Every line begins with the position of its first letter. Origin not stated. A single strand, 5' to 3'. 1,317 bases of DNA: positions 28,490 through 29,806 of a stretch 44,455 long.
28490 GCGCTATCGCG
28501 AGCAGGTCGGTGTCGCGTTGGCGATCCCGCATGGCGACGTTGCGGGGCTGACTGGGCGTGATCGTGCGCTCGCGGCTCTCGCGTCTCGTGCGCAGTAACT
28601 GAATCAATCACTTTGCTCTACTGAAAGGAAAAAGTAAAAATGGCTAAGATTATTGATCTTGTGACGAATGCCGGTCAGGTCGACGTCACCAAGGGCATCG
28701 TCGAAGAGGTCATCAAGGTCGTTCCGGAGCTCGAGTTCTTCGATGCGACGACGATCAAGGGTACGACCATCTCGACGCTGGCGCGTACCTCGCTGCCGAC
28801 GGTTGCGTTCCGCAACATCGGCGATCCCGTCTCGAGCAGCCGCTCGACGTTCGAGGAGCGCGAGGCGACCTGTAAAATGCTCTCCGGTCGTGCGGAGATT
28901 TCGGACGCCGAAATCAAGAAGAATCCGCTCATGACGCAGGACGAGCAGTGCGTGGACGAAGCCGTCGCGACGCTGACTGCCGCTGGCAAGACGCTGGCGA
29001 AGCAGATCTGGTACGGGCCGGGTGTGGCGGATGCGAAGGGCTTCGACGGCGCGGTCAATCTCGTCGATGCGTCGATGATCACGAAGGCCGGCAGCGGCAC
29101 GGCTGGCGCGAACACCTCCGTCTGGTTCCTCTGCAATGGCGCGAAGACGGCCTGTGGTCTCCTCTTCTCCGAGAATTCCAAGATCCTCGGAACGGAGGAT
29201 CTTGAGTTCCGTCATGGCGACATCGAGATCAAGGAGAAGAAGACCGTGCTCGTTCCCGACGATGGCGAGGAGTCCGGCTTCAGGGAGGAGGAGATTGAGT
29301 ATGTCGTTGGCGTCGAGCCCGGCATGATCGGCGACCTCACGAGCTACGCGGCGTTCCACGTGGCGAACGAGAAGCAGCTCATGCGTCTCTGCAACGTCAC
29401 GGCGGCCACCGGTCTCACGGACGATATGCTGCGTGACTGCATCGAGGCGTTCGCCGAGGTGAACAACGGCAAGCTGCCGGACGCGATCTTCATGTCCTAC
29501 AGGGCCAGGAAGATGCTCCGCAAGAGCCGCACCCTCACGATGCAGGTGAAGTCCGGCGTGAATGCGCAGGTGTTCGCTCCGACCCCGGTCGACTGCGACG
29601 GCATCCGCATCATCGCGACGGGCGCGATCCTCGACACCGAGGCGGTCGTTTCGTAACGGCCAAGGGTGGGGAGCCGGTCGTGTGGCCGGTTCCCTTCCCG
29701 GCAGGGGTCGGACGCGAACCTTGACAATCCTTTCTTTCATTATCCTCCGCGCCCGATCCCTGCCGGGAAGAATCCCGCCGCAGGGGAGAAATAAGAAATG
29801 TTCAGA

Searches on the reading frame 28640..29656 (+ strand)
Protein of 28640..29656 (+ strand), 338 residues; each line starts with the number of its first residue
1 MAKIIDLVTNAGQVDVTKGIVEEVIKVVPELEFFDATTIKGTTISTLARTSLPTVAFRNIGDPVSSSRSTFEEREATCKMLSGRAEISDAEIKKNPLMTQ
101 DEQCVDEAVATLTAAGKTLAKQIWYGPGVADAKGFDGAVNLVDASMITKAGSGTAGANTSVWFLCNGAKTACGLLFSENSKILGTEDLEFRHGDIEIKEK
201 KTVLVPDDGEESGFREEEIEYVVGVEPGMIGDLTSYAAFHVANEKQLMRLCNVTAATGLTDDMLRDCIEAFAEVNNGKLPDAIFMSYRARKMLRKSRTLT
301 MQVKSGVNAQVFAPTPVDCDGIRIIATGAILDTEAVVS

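Call 38: search_protein_families(library=pfam, proteins=[window:28640-29656:+], max_evalue=0.001)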
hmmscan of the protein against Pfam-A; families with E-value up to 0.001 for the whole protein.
window:28640-29656:+ (338 aa): 1 family
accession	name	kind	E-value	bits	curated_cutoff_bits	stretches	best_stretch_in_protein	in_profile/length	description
PF20911.3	GP7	-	1.8e-17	63.6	27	1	40-181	30-175/313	Major capsid protein GP7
